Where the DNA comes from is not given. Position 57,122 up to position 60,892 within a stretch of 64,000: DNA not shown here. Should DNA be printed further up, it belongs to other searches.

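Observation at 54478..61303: Periplasmic NXR-like type II DMSO-reductase-family enzyme (alpha/beta/gamma/chaperone) behind an Rrf2 regulator; substrate unproven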

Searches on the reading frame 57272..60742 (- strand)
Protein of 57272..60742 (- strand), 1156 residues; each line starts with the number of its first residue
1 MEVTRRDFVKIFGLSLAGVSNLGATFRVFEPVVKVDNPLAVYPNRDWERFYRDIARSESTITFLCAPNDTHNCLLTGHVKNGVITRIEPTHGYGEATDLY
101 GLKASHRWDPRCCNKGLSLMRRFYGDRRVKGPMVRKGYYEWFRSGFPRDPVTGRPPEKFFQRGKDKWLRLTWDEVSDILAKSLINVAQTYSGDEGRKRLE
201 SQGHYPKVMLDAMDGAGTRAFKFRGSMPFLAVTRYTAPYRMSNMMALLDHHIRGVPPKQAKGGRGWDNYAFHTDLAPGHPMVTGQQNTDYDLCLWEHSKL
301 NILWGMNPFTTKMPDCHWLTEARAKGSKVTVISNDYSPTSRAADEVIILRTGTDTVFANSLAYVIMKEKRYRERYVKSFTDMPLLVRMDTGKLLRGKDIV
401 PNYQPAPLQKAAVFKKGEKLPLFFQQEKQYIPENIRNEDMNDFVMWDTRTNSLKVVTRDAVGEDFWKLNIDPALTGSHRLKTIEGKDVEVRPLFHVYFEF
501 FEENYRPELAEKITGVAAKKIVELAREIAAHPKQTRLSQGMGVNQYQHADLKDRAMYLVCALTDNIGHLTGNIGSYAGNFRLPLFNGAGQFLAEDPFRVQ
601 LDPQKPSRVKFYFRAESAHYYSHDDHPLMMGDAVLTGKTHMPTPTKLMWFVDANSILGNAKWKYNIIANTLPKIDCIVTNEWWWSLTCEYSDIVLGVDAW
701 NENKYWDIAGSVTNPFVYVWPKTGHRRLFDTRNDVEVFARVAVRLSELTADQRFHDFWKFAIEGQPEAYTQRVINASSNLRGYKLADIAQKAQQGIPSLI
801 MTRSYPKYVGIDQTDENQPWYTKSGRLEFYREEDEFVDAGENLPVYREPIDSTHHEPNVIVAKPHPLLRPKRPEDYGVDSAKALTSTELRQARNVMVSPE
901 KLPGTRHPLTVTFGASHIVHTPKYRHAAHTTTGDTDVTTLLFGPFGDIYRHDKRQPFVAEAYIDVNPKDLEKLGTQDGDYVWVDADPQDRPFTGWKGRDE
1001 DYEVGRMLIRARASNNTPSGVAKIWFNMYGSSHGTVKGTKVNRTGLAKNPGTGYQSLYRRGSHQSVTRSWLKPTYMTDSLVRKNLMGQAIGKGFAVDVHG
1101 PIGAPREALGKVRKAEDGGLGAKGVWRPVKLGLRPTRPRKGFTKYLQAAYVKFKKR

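Call 3: search_protein_families(library=pfam, proteins=[window:57272-60742:-])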
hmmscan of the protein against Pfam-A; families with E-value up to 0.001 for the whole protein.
window:57272-60742:- (1156 aa): 1 family
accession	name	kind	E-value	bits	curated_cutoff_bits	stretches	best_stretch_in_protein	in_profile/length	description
PF00384.28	Molybdopterin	-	2.7e-17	63.3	24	1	128-704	1-317/353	Molybdopterin oxidoreductase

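Call 4: search_protein_families(library=ncbifam, proteins=[window:57272-60742:-])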
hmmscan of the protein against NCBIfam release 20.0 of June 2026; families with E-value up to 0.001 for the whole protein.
window:57272-60742:- (1156 aa): 19 families
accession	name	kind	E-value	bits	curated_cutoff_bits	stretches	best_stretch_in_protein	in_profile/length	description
TIGR03479.1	DMSO_red_II_alp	subfamily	2.4e-87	293.9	984.75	2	263-865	190-788/913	molybdopterin-dependent oxidoreductase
TIGR01580.1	narG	equivalog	9.4e-47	159.3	1084.15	4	262-402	210-363/1235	nitrate reductase subunit alpha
NF042978.1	EthbenzDh_ebdA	equivalog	9.7e-38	129.5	2000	2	46-399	63-348/977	ethylbenzene dehydrogenase subunit alpha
TIGR02166.1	dmsA_ynfE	subfamily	4.7e-32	110.9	777.7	2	506-832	332-635/794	DMSO/selenate family reductase complex A subunit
TIGR00509.1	bisC_fam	subfamily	3.3e-26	91.8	1017.55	1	507-857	280-620/772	molybdopterin guanine dinucleotide-containing S/N-oxide reductase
NF011566.1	PRK14990.1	exception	1.5e-24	86.1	1600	2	506-754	352-583/814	dimethylsulfoxide reductase subunit A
TIGR01591.1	Fdh-alpha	equivalog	1.5e-22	79.5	666.25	2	296-378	154-236/672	formate dehydrogenase subunit alpha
NF041885.1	selenate_YnfE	exception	1.3e-21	76.2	1675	2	506-831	339-643/805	selenate/tellurate reductase subunit YnfE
NF041884.1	selenate_YnfF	exception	2.8e-21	75.1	1650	2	506-754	332-565/798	selenate/tellurate reductase subunit YnfF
NF011682.0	PRK15102.1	equivalog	1.7e-18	66.1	909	1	506-747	332-570/829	trimethylamine-N-oxide reductase TorA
TIGR02164.1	torA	equivalog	1.7e-17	62.9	1465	1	506-747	328-566/824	trimethylamine-N-oxide reductase TorA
NF012032.0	PRK15488.1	equivalog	9.7e-14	50.3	694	2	298-380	197-281/759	thiosulfate reductase PhsA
TIGR01553.1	formate-DH-alph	equivalog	2.5e-13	48.7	814.2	1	297-389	221-313/1009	formate dehydrogenase-N subunit alpha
NF041513.1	formate_DH_Act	exception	9.1e-11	40.3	1400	1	300-388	215-303/1067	formate dehydrogenase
NF041323.1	Nitr_red_NasA_Halo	equivalog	1.2e-07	30.6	1000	0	299-381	154-237/673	assimilatory nitrate reductase NasA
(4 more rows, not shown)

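Call 5: search_solved_structures(query=window:57272-60742:-, show_alignments=4, max_evalue=0.00001)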
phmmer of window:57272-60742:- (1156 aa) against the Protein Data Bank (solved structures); distinct sequences matched with E-value up to 0.00001: 21.
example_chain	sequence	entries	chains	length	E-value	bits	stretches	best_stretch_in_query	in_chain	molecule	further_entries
7b04_B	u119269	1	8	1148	1.8e-255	853.5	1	1-1152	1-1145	Nitrite oxidoreductase subunit A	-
4ydd_A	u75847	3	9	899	9.1e-58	198.7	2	469-854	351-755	DMSO reductase family type II enzyme, molybdopterin subunit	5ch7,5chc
5e7o_A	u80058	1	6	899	1.5e-57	198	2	469-854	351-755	DMSO reductase family type II enzyme, molybdopterin subunit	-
3ir5_A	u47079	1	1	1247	9.5e-40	139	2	262-400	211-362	Respiratory nitrate reductase 1 alpha chain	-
3ir6_A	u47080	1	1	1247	2.1e-38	134.6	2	262-400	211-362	Respiratory nitrate reductase 1 alpha chain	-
1q16_A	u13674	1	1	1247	4.1e-38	133.6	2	262-400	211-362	Respiratory nitrate reductase 1 alpha chain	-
1r27_A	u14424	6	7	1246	4.2e-38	133.6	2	262-400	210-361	Respiratory nitrate reductase 1 alpha chain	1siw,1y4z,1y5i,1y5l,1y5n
3egw_A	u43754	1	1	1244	4.2e-38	133.6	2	262-400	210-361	Respiratory nitrate reductase 1 alpha chain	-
3ir7_A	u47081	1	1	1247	6.2e-38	133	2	262-400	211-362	Respiratory nitrate reductase 1 alpha chain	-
2ivf_A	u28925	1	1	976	2.2e-32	114.7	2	313-399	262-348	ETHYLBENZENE DEHYDROGENASE ALPHA-SUBUNIT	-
7l5i_A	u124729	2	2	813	4.5e-12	47.4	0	507-772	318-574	Trimethylamine-N-oxide reductase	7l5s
1tmo_A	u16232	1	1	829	1.1e-11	46.1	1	506-858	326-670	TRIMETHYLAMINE N-OXIDE REDUCTASE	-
1aa6_A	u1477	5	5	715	4.2e-10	40.8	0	501-573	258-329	FORMATE DEHYDROGENASE H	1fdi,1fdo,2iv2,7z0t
9h4t_A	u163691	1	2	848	4.4e-08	34.2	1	509-746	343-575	Trimethylamine-N-oxide reductase 1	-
1dmr_A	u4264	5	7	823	5.5e-08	33.8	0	507-747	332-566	DMSO REDUCTASE | Dimethyl sulfoxide/trimethylamine N-oxide reductase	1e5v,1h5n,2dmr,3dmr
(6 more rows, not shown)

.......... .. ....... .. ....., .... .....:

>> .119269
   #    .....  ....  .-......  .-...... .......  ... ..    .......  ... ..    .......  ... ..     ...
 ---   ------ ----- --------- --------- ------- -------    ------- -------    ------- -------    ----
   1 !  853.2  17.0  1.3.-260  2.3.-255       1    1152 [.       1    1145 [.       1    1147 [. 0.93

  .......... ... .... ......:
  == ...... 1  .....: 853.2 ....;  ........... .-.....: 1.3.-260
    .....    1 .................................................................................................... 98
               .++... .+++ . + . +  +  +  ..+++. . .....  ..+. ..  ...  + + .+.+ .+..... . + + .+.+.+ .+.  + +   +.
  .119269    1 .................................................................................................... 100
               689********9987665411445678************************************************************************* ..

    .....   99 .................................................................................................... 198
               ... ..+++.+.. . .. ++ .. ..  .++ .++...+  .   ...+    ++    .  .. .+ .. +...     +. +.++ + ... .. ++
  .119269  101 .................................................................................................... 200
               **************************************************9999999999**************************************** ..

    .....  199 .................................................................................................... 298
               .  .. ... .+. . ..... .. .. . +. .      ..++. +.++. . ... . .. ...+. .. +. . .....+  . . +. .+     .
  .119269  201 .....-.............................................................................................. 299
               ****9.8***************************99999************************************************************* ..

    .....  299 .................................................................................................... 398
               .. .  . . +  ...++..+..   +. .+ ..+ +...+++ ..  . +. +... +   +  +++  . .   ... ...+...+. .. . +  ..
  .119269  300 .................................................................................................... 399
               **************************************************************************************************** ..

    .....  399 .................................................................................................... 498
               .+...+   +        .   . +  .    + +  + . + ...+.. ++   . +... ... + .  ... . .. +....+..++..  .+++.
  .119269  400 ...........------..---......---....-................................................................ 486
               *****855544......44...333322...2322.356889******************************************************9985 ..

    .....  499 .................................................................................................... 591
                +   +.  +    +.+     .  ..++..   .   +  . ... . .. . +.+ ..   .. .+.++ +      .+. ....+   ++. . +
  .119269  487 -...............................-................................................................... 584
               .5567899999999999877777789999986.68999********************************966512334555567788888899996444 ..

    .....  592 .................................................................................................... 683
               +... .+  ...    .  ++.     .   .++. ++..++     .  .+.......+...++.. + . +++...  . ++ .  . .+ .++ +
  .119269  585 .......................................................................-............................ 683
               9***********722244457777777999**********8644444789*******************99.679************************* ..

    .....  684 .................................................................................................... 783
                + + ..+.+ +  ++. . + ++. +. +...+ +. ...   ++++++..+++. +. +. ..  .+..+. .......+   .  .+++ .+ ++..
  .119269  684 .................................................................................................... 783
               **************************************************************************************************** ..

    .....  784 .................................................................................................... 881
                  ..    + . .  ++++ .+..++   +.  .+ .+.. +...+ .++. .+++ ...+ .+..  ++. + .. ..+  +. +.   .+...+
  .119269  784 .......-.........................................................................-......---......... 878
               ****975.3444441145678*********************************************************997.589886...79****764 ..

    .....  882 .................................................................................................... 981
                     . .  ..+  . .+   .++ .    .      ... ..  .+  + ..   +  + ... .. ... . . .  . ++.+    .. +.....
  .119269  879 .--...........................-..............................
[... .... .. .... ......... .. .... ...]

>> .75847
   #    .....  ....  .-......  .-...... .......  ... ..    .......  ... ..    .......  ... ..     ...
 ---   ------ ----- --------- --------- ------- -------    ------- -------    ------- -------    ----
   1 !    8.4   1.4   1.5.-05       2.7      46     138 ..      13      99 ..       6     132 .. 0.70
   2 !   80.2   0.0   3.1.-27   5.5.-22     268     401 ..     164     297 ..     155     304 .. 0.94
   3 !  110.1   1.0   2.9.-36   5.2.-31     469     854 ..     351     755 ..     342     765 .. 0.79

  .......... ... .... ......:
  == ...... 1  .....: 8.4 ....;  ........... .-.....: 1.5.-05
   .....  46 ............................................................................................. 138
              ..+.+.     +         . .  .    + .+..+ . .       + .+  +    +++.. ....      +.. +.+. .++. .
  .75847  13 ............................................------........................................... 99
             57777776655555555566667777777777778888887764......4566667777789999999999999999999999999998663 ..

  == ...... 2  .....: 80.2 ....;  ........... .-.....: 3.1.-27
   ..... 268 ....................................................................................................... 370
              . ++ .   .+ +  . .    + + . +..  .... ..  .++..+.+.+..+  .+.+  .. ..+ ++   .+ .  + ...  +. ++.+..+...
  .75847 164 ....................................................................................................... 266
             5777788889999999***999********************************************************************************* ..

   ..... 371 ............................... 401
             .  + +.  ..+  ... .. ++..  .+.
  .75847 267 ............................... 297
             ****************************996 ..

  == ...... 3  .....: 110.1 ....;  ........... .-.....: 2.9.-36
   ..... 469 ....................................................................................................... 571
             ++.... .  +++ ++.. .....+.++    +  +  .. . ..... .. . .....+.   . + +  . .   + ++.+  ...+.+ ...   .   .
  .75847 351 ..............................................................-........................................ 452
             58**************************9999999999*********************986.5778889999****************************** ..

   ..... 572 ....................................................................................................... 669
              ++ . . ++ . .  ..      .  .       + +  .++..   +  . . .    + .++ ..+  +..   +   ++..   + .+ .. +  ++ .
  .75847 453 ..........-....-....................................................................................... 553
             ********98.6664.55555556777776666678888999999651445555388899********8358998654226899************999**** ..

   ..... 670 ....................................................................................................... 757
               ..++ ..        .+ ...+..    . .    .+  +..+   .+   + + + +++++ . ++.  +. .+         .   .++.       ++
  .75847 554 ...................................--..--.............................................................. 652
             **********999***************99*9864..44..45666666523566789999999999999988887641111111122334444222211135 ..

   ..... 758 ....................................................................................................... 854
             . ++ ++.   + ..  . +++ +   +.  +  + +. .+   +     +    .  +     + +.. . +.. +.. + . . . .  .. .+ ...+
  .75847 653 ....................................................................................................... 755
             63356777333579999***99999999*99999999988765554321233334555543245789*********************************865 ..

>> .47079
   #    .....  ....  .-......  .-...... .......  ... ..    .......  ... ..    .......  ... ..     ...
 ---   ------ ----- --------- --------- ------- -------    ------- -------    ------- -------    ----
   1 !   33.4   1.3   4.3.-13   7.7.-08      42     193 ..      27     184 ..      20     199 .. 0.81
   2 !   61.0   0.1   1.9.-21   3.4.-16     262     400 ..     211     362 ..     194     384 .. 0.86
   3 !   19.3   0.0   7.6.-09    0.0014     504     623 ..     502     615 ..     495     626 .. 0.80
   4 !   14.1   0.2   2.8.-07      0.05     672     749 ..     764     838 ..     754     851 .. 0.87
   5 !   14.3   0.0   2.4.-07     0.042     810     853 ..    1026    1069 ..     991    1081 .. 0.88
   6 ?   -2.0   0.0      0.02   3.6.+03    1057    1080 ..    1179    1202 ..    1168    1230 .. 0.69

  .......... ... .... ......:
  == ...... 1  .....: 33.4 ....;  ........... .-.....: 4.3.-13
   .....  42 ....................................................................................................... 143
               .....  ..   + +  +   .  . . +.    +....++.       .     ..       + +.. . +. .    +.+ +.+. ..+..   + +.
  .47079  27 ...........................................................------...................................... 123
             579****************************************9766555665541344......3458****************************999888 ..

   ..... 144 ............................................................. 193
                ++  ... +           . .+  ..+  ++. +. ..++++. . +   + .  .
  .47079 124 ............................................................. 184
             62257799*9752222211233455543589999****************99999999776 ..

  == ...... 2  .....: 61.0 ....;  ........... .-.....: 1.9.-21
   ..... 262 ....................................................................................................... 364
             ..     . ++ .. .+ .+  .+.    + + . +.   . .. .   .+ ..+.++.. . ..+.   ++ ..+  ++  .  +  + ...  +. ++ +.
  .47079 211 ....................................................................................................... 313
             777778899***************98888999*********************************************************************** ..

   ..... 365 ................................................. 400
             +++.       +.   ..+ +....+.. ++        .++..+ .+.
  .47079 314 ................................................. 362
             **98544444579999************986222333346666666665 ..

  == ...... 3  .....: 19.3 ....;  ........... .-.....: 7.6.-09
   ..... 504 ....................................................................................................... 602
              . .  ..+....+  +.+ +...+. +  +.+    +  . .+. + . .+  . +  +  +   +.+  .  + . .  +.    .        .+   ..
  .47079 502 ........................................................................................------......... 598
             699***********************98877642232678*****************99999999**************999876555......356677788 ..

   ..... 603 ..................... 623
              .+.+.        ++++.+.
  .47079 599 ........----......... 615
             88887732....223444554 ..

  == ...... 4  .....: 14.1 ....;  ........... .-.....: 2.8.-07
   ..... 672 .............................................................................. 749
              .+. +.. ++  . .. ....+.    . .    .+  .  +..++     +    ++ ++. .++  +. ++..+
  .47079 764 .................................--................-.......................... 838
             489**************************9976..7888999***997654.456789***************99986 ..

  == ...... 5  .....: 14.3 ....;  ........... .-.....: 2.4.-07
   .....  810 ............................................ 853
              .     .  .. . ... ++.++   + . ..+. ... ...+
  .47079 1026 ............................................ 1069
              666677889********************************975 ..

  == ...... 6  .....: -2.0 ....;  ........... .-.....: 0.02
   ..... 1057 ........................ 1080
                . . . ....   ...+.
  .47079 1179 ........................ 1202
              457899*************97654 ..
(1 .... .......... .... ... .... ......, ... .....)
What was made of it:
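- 57272..60742 (-): Catalytic alpha subunit, 1156 aa, predicted to carry Mo-bisPGD and the FS0 [4Fe-4S] cluster. It has a Tat signal (TRRDFVK). FS0 ligands are C65/D69/C73/C113, the substrate Asn is N68, and the Mo ligand is D274. It aligns full length with Kuenenia NxrA 7b04_B (E 1.8e-255, call 5).
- Match scores to Kuenenia NxrA are about four times or more higher than to PcrA, NarG or EbdA (call 5).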
